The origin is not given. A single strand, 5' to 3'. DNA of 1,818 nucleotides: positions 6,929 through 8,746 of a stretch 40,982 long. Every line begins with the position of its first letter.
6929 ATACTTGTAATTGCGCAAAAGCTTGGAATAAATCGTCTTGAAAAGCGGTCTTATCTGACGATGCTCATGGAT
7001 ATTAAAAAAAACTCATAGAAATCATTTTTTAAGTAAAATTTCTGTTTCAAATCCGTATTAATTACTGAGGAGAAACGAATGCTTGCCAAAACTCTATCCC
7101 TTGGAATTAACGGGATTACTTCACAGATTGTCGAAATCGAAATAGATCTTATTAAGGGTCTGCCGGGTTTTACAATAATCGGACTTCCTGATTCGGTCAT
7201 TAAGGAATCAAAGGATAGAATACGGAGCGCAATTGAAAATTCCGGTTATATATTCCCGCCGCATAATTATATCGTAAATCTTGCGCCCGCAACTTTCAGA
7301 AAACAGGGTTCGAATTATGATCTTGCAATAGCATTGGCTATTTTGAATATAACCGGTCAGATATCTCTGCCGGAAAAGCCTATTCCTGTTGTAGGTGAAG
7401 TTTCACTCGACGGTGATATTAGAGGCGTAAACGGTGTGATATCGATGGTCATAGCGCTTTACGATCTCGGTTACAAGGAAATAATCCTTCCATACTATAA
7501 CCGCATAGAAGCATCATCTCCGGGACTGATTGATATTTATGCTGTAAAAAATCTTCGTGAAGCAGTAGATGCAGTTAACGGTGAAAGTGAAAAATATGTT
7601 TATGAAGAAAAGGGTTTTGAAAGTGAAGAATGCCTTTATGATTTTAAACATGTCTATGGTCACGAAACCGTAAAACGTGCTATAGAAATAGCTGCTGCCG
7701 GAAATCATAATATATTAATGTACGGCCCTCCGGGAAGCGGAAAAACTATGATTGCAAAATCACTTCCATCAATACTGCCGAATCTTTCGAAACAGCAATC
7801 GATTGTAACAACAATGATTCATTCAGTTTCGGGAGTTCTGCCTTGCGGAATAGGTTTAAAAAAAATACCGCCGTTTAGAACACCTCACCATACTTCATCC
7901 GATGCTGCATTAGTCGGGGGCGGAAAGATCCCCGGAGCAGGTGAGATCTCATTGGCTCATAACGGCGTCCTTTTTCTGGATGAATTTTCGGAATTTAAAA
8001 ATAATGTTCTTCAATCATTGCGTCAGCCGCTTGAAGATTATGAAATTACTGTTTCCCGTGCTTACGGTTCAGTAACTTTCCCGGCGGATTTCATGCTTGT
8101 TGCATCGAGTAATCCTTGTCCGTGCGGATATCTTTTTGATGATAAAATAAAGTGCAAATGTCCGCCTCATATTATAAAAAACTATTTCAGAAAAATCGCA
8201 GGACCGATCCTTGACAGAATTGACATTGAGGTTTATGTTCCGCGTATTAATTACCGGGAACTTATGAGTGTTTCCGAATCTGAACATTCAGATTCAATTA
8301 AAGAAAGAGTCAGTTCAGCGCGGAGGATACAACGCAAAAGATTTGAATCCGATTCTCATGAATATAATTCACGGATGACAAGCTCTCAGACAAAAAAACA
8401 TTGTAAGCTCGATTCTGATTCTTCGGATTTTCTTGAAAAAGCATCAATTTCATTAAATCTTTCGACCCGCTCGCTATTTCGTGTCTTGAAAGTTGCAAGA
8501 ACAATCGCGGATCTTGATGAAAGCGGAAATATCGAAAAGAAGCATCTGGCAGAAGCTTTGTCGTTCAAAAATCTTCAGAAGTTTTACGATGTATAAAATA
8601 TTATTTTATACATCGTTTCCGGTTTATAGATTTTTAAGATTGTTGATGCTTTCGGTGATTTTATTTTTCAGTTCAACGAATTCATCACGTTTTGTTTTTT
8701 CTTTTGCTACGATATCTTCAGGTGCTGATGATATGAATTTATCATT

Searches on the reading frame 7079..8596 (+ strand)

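Call 40: search_protein_families(library=pfam, proteins=[window:7079-8596:+], max_evalue=0.000001)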
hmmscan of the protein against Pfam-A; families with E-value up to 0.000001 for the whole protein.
window:7079-8596:+ (505 aa): 6 families
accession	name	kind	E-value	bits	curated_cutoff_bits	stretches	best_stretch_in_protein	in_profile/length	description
PF01078.27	Mg_chelatase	-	1.2e-85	286.6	20.3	1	188-394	1-206/207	Magnesium chelatase, subunit ChlI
PF13541.12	ChlI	-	1.2e-39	135.4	27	1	20-141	1-121/121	Subunit ChlI of Mg-chelatase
PF13335.12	Mg_chelatase_C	-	7e-29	100.7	26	1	402-497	2-94/94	Magnesium chelatase, subunit ChlI C-terminal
PF07728.20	AAA_5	-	3.6e-10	40.4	22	0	294-348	66-125/139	AAA domain (dynein-related subfamily)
PF00493.29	MCM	-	1.4e-08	34.6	23.3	0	287-355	114-182/224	MCM P-loop domain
PF00158.32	Sigma54_activat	-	2.9e-07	30.8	20.2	0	285-345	84-142/168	Sigma-54 interaction domain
